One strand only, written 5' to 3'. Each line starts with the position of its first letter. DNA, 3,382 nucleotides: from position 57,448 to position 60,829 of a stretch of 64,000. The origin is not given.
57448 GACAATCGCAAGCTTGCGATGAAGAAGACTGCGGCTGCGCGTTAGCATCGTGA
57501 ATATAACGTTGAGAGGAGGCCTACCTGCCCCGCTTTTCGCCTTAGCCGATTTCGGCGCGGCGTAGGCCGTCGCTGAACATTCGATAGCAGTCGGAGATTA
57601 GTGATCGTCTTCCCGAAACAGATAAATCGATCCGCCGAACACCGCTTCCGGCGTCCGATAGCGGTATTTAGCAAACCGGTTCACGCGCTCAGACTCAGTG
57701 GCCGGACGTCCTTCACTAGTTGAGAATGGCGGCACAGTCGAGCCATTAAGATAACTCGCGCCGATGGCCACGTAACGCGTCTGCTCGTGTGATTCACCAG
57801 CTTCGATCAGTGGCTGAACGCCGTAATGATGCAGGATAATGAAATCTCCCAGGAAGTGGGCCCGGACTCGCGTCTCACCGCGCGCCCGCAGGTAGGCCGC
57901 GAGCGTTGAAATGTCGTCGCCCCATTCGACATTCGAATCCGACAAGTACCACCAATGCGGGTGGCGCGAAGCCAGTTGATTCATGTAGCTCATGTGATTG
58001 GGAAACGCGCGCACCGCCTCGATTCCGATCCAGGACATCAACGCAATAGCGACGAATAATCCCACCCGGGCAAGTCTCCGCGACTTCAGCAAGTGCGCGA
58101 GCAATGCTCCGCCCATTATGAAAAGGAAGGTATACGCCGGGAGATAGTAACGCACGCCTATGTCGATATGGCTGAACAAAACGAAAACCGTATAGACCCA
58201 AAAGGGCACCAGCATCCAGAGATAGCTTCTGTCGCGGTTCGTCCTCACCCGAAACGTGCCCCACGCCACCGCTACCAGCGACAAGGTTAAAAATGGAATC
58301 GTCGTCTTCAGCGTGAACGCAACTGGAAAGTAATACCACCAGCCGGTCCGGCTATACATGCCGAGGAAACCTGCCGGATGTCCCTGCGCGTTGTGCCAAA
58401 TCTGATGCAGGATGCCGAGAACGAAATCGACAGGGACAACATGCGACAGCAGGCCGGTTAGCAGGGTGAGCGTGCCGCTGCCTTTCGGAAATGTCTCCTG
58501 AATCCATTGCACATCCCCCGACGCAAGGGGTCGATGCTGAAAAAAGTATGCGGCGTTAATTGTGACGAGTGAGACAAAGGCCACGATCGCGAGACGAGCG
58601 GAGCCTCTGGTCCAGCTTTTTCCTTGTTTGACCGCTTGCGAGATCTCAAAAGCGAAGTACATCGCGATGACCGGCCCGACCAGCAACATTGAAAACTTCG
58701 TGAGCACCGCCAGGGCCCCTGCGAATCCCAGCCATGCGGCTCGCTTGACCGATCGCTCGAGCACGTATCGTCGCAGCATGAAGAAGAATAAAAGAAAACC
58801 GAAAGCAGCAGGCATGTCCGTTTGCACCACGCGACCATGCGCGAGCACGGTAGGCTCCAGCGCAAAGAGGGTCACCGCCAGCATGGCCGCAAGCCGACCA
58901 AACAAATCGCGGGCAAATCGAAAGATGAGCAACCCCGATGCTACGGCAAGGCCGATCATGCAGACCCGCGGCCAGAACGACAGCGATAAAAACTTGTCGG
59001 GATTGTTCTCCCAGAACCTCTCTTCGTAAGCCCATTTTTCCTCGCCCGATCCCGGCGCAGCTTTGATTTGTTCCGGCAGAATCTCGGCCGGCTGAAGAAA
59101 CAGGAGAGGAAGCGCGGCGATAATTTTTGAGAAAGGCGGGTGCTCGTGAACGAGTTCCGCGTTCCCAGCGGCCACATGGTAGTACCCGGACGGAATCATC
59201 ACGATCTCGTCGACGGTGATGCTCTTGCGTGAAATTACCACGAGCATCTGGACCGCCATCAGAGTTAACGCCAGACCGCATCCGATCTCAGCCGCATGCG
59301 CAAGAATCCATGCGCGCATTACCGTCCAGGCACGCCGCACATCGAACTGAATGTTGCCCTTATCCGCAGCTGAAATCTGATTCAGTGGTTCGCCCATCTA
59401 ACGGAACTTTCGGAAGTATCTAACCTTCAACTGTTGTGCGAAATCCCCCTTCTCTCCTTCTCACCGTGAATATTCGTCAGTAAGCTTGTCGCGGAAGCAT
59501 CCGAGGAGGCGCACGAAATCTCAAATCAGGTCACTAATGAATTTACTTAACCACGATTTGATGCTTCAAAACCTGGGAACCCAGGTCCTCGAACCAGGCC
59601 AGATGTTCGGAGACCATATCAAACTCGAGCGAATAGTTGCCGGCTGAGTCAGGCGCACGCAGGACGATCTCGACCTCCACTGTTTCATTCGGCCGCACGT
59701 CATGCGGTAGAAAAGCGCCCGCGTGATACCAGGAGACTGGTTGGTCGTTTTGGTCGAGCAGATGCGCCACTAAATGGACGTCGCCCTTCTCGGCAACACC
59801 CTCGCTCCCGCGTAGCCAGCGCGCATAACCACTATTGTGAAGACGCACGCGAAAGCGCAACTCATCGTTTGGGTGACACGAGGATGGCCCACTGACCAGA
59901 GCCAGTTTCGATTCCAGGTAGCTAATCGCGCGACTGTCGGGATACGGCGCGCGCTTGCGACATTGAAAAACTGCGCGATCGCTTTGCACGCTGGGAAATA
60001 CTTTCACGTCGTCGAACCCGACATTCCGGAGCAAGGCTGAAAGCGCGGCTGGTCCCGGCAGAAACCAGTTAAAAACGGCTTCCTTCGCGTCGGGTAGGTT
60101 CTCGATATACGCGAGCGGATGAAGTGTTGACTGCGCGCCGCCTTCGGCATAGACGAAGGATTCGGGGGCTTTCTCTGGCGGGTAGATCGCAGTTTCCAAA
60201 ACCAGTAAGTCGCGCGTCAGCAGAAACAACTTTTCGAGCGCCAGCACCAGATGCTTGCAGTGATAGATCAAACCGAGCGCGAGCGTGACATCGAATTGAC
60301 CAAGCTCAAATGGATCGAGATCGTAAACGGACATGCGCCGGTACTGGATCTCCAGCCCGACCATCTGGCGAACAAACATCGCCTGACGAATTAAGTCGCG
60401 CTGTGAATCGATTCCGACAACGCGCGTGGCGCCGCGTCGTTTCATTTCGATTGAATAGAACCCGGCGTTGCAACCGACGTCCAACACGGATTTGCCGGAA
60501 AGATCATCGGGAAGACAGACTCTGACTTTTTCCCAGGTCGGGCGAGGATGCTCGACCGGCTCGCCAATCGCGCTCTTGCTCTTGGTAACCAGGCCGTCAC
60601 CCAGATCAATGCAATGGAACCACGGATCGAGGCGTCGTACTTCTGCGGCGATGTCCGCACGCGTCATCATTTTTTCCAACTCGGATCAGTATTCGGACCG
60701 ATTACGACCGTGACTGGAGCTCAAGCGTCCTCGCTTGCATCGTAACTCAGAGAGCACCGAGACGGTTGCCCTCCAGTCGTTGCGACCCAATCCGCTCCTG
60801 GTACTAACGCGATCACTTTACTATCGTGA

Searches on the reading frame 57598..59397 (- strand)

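Call 34: search_protein_families(library=pfam, max_evalue=0.00001, proteins=[window:57598-59397:-])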
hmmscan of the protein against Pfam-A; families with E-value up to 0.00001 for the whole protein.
window:57598-59397:- (599 aa): 2 families
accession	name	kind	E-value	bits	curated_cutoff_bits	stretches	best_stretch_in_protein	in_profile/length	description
PF13231.12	PMT_2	-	8.4e-10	39.5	26.1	1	147-274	28-154/160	Dolichyl-phosphate-mannose-protein mannosyltransferase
PF02366.24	PMT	-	2.3e-09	37.6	22.7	1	139-285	81-233/245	Dolichyl-phosphate-mannose-protein mannosyltransferase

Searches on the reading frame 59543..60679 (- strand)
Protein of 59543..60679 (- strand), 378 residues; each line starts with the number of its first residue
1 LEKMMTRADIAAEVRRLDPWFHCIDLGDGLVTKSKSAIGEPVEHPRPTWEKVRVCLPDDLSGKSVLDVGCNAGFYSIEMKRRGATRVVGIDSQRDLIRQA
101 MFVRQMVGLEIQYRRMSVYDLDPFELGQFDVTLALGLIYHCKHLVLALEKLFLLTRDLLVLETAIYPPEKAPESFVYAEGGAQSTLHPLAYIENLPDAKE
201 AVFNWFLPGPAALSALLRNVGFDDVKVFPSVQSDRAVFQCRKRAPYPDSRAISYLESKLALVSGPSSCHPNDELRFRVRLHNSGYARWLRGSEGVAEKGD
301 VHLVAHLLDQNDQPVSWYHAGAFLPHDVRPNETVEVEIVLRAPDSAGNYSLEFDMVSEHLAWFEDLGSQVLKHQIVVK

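Call 76: search_protein_families(library=pfam, max_evalue=0.00001, proteins=[window:59543-60679:-])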
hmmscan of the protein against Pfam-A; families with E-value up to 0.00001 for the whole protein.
window:59543-60679:- (378 aa): 6 families
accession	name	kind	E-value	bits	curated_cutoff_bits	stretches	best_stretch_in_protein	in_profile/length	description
PF08003.17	Methyltransf_9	-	3.4e-17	62.8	23.8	1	49-229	104-267/315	Protein of unknown function (DUF1698)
PF13649.12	Methyltransf_25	-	1.3e-10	42.3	27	1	65-149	1-87/97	Methyltransferase domain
PF08241.18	Methyltransf_11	-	9.4e-10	39.4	21.2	1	66-151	1-83/95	Methyltransferase domain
PF13847.12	Methyltransf_31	-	8.7e-08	32.4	27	1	61-155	3-101/145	Methyltransferase domain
PF13489.12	Methyltransf_23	-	1.1e-07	32.2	27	1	52-163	13-118/164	Methyltransferase domain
PF16158.11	N_BRCA1_IG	-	1.8e-06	28.9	28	1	267-359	7-94/108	Ig-like domain from next to BRCA1 gene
